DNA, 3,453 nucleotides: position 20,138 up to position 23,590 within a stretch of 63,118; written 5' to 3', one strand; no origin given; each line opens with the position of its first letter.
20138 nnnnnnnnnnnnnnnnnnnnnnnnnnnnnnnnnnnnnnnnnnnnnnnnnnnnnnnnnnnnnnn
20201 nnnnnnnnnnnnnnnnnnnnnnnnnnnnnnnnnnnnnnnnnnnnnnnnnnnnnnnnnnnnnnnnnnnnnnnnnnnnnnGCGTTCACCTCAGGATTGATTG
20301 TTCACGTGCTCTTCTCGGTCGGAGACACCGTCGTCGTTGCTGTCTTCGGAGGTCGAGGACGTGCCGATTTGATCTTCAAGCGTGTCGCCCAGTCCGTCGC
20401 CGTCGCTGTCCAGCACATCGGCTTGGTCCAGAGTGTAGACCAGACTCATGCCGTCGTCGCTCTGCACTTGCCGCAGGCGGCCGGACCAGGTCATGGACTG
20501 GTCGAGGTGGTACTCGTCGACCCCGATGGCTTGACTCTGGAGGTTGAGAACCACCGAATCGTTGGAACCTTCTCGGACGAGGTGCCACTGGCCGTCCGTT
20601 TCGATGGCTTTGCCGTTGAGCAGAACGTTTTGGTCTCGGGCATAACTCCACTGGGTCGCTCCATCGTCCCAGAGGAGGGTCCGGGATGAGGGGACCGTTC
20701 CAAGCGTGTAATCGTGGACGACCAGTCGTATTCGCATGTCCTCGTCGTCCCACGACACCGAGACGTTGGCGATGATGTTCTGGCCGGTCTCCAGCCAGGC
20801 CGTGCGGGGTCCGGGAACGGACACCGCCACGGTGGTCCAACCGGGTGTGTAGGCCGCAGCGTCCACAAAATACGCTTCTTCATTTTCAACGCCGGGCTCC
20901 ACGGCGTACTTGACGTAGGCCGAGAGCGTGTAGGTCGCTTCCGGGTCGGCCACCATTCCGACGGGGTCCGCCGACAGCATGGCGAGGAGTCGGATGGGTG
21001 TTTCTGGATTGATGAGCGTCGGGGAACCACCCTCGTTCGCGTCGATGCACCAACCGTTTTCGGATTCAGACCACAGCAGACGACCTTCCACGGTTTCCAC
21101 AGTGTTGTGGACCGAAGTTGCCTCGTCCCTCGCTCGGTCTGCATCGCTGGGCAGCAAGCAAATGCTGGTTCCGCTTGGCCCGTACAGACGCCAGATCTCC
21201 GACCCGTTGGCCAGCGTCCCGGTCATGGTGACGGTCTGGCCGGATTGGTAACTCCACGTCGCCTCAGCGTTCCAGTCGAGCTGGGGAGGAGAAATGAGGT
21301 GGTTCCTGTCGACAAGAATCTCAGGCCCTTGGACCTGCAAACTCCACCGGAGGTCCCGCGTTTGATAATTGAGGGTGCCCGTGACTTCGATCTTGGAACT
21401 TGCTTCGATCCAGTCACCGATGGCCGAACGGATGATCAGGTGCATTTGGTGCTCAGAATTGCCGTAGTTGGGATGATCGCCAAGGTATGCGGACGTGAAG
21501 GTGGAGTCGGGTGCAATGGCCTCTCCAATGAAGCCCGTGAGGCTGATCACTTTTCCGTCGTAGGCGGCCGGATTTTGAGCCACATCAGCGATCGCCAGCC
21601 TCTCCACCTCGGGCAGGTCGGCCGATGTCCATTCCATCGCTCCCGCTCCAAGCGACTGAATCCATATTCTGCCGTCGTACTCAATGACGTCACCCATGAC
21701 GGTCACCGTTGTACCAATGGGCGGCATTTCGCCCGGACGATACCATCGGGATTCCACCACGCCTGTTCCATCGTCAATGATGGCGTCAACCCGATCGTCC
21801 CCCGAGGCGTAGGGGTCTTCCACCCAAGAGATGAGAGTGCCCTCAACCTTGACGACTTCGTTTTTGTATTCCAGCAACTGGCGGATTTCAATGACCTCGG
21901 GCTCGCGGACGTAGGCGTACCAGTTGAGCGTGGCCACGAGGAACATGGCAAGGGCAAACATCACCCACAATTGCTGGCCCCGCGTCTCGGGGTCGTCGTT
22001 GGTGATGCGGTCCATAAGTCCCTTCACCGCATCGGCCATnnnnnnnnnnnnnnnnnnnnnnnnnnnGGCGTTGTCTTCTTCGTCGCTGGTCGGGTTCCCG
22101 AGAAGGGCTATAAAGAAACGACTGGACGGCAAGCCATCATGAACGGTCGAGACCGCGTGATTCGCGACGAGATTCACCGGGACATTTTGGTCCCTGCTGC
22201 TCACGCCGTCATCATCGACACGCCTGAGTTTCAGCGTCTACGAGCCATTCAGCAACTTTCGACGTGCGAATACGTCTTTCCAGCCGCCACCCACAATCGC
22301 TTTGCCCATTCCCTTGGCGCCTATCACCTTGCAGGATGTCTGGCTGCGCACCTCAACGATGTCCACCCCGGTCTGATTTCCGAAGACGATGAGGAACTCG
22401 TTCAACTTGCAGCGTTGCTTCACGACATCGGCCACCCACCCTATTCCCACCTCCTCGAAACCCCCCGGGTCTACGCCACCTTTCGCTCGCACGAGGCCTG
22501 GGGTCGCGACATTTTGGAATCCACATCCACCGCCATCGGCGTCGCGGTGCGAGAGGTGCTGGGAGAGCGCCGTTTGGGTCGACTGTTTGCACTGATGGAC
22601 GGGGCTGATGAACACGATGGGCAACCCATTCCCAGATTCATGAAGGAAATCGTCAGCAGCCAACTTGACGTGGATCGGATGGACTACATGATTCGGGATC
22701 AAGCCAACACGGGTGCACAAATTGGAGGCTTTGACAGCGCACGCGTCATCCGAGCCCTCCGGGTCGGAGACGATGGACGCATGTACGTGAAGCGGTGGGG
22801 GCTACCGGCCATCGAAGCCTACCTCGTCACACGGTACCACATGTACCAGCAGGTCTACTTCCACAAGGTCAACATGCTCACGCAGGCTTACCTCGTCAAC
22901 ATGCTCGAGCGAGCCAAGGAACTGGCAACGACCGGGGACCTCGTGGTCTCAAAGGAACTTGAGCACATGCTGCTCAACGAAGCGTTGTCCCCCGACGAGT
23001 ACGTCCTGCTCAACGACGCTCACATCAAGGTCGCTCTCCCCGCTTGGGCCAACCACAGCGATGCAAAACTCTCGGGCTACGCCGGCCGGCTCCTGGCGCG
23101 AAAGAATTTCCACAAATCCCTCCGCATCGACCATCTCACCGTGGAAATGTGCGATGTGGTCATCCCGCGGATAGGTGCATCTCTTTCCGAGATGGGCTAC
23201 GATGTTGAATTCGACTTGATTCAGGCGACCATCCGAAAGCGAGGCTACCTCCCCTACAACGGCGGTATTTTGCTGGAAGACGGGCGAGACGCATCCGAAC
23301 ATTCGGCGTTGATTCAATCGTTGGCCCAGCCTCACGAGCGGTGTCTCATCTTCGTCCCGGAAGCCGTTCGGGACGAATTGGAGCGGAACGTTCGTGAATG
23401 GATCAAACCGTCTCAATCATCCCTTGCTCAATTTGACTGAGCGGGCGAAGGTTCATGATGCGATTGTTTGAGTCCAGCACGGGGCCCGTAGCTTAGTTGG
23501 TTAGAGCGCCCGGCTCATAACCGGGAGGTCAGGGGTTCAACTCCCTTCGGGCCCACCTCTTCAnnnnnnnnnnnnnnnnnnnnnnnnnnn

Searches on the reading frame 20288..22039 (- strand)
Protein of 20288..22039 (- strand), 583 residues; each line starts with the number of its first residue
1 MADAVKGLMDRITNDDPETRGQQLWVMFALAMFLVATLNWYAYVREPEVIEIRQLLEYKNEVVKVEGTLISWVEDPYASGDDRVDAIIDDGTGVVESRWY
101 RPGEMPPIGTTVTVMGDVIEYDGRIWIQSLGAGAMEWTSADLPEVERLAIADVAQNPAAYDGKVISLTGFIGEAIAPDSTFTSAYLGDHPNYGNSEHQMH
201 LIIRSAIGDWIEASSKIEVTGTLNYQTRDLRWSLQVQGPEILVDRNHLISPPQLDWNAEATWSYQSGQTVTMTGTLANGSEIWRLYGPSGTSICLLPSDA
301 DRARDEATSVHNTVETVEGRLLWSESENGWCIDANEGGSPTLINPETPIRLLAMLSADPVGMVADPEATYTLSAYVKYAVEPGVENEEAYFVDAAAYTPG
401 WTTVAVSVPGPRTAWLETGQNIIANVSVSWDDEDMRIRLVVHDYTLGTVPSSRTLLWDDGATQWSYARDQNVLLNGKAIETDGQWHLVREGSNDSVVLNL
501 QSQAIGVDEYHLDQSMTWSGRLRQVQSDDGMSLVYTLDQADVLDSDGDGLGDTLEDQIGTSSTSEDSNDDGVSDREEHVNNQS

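Call 12: search_protein_families(library=pfam, proteins=[window:20288-22039:-], max_evalue=0.001)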
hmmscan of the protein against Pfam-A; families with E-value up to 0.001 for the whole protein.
window:20288-22039:- (583 aa): 0 families

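Call 43: search_protein_families(library=pfam, proteins=[window:20288-22039:-], max_evalue=10)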
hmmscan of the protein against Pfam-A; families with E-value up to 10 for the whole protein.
window:20288-22039:- (583 aa): 1 family
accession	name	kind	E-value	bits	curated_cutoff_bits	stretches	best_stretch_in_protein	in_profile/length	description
PF18884.5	TSP3_bac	-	0.17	12.2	25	1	544-560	1-17/22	Bacterial TSP3 repeat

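Call 48: search_protein_families(library=ncbifam, proteins=[window:20288-22039:-], max_evalue=0.001)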
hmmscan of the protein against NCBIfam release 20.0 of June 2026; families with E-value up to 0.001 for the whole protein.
window:20288-22039:- (583 aa): 0 families

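Call 50: find_homologous_proteins(query=window:20288-22039:-, max_evalue=0.00001)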
Query window:20288-22039:- (583 aa): 428 proteins with E <= 0.00001 among 8000 candidates; the best 120 are listed.
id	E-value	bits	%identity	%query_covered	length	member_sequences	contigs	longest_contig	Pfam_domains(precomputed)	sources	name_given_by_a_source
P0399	0.0e+0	1308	99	100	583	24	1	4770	-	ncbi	-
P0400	0.0e+0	1193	89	100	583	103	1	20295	-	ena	-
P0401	0.0e+0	1183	87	100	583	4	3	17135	-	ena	-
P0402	0.0e+0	1177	87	100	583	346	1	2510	-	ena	-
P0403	0.0e+0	1168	86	100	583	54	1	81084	-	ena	-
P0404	0.0e+0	1157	86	99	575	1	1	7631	-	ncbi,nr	ncbi:MAG TPA: hypothetical protein D7H88_00785 [Candidatus Poseidoniales archaeon]|nr:MAG TPA: hypot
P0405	0.0e+0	1154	86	99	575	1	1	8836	-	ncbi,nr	ncbi:MAG: hypothetical protein DWC05_03360 [Candidatus Poseidoniales archaeon]|nr:MAG: hypothetical 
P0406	0.0e+0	1144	84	100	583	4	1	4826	-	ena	-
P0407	0.0e+0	1140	84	100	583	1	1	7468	-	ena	-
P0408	0.0e+0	1140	84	100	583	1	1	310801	-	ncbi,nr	ncbi:MAG: hypothetical protein CM15mP78_04020 [Candidatus Poseidoniales archaeon]|nr:MAG: hypothetic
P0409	0.0e+0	1138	84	100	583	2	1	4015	-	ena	-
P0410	0.0e+0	1136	84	100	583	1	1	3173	-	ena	-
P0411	0.0e+0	1129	83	100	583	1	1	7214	-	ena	-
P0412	0.0e+0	1113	86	96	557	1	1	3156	-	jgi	jgi:hypothetical protein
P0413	0.0e+0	1111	82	100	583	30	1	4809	-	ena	-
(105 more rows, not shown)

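Call 64: predict_structure(alignment_id=A4)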
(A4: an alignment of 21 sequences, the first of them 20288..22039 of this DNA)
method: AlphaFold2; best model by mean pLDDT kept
length: 583 residues; sequences in the alignment: 21
mean_pLDDT: 77.6   pTM: 0.54
mean pLDDT of the five models: 77.6, 75.7, 72.8, 71.2, 62.3
residues with pLDDT >= 90: 102; 70-90: 327; 50-70: 121; < 50: 33
segments of 3 or more residues with pLDDT < 50: 1-6, 346-361, 396-401, 432-435
pLDDT, mean of each block of 10 residues (from residue 1): 49 58 64 64 64 84 86 69 83 85 79 88 82 82 85 80 88 75 76 66 77 88 69 75 85 74 71 90 88 89 88 92 74 79 53 45 64 79 81 54 71 84 77 57 86 78 70 91 88 87 88 89 70 78 93 91 92 91 74
secondary structure, 60 per line:
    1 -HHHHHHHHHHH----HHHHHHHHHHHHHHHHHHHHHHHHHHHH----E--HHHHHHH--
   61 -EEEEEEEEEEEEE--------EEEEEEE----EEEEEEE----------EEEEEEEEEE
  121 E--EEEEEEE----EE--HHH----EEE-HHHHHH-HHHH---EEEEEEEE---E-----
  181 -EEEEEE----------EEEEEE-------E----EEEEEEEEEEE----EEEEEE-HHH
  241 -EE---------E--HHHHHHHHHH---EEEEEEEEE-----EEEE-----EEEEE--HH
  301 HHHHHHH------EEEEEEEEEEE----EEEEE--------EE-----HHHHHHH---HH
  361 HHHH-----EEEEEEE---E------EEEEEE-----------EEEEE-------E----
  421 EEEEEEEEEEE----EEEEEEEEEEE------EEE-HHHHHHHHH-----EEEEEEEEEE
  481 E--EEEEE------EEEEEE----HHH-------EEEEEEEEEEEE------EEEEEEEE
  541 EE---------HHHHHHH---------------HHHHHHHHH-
elements in order: H2-12 H17-44 H52-58 E62-74 E83-89 E94-100 E111-121 E124-130 E146-148 H150-155 H157-160 E164-171 E182-187 E198-203 E216-226 E231-236 H256-265 E269-277 E283-286 E292-296 H299-307 E314-324 E329-333 H349-355 H359-364 E370-376 E387-392 E404-408 E421-431 E436-446 E453-455 H457-465 E471-481 E484-488 E495-500 E515-526 E533-542 H552-558 H574-582

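Call 66: fold_search(model_id=the predicted structure, library=pdb)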
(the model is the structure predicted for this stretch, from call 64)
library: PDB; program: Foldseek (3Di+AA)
matches with E <= 10: 1312; with E <= 0.001: 101
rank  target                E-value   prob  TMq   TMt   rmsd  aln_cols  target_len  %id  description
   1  5z7d_C                6.3e-11  1.00  0.16  0.21  21.9       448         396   10  p204HINab-dsDNA complex structure (released 2019-01-30)
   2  5z7d_A                4.6e-09  1.00  0.15  0.21  22.2       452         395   11  p204HINab-dsDNA complex structure (released 2019-01-30)
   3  9pd4_N                7.9e-09  1.00  0.19  0.23  19.0       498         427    9  NER dual incision complex - DuIM (released 2026-02-18)
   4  4gop_C                8.2e-08  1.00  0.19  0.24  22.0       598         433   10  Structure and Conformational Change of a Replication Protein A Heterotrimer Bound to ssDNA (released 2012-11-28)
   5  9gut_B                2.9e-07  0.97  0.10  0.11  26.9       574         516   12  30S mRNA delivery complex (bS1 resolved) (released 2024-11-20)
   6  8d0b_A                3.0e-06  0.95  0.14  0.09  26.3       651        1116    9  Human CST-DNA polymerase alpha/primase preinitiation complex bound to 4xTEL-foldback template (released 2022-06-22)
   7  8i6k_A                3.7e-06  1.00  0.15  0.31   8.9       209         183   11  Structure of hMNDA HIN with dsDNA (released 2023-07-19)
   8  7yny_A                3.9e-06  0.98  0.11  0.18  21.7       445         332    7  Crystal structure of baculovirus LEF-3 from Helicoverpa armigera nucleopolyhedrovirus (released 2023-01-25)
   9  3u58_B                5.7e-06  1.00  0.15  0.37  10.4       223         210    8  Crystal Structure of the Tetrahymena telomerase processivity factor Teb1 AB (released 2011-12-28)
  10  1ph1_A                5.7e-06  1.00  0.17  0.21  21.0       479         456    8  CRYSTAL STRUCTURE OF THE OXYTRICHA NOVA TELOMERE END-BINDING PROTEIN COMPLEXED WITH NONCOGNATE SSDNA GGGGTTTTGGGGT (released 2003-06-17)
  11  3u58_C                6.7e-06  1.00  0.15  0.32   9.8       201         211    8  Crystal Structure of the Tetrahymena telomerase processivity factor Teb1 AB (released 2011-12-28)
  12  1ph2_A                6.7e-06  0.96  0.13  0.15  24.1       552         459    9  CRYSTAL STRUCTURE OF THE OXYTRICHA NOVA TELOMERE END-BINDING PROTEIN COMPLEXED WITH NONCOGNATE SSDNA GGGGTTTTG (released 2003-06-17)
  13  7yny_H                7.1e-06  0.96  0.11  0.18  21.3       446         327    7  Crystal structure of baculovirus LEF-3 from Helicoverpa armigera nucleopolyhedrovirus (released 2023-01-25)
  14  1ph6_A                1.0e-05  0.97  0.13  0.16  23.9       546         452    9  Crystal Structure of THE OXYTRICHA NOVA TELOMERE END-BINDING PROTEIN COMPLEXED WITH NONCOGNATE SSDNA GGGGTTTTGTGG (released 2003-06-17)
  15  7yny_C                1.1e-05  0.99  0.13  0.20  17.2       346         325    9  Crystal structure of baculovirus LEF-3 from Helicoverpa armigera nucleopolyhedrovirus (released 2023-01-25)
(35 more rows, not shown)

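Call 67: search_solved_structures(query=A4, max_evalue=10)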
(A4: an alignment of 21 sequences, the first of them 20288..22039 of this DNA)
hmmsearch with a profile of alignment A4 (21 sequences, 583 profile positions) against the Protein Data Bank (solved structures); distinct sequences matched with E-value up to 10: 2.
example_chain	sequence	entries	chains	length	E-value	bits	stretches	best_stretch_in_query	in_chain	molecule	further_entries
1zko_A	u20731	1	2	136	0.081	14.4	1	195-281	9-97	Glycine cleavage system H protein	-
6i52_B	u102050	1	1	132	0.58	11.6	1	84-128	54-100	Replication factor A protein 2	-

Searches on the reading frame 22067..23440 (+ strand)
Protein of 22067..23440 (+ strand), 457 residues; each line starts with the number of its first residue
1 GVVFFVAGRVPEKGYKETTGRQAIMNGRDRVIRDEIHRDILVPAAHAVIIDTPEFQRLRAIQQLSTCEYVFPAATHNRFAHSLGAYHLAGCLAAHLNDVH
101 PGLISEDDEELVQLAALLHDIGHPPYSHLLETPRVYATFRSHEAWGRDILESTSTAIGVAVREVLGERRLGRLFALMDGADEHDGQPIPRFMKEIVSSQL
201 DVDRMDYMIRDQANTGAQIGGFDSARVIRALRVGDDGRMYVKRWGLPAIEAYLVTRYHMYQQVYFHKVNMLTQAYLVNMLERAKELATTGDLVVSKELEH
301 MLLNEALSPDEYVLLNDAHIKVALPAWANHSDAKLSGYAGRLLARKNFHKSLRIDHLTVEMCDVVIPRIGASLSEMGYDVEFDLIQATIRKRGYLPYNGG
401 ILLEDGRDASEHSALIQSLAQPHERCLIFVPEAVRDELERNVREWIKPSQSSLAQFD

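Call 12: search_protein_families(library=pfam, proteins=[window:22067-23440:+], max_evalue=0.001)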
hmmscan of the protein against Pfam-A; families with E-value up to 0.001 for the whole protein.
window:22067-23440:+ (457 aa): 2 families
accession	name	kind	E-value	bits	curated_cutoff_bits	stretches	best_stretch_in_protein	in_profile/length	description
PF01966.28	HD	-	9.1e-15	55.4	22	1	78-207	1-112/116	HD domain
PF19276.4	HD_assoc_2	-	8.7e-08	32.3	23.1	1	222-301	1-75/222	HD associated region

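Call 48: search_protein_families(library=ncbifam, proteins=[window:22067-23440:+], max_evalue=0.001)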
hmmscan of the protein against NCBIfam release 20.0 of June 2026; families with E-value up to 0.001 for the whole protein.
window:22067-23440:+ (457 aa): 6 families
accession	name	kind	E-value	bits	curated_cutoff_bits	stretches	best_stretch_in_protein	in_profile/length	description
TIGR01353.1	dGTP_triPase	subfamily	4.9e-10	39.5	152.35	1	49-129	12-92/389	dGTP triphosphohydrolase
NF041026.1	antiphage_dGTPase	exception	6.2e-08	32.2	400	1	33-129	16-106/425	anti-phage deoxyguanosine triphosphatase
NF003701.1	PRK05318.1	subfamily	9.2e-07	28.1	383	1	46-129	24-108/426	anti-phage deoxyguanosine triphosphatase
NF002829.0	PRK03007.1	equivalog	7.3e-06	25.1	385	1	47-128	38-108/425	deoxyguanosinetriphosphate triphosphohydrolase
NF002205.0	PRK01096.1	equivalog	6.2e-05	22.2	439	1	50-132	36-123/444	deoxyguanosinetriphosphate triphosphohydrolase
TIGR00277.1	HDIG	domain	8.6e-05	22.3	27.6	1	79-153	6-68/84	HDIG domain-containing metalloprotein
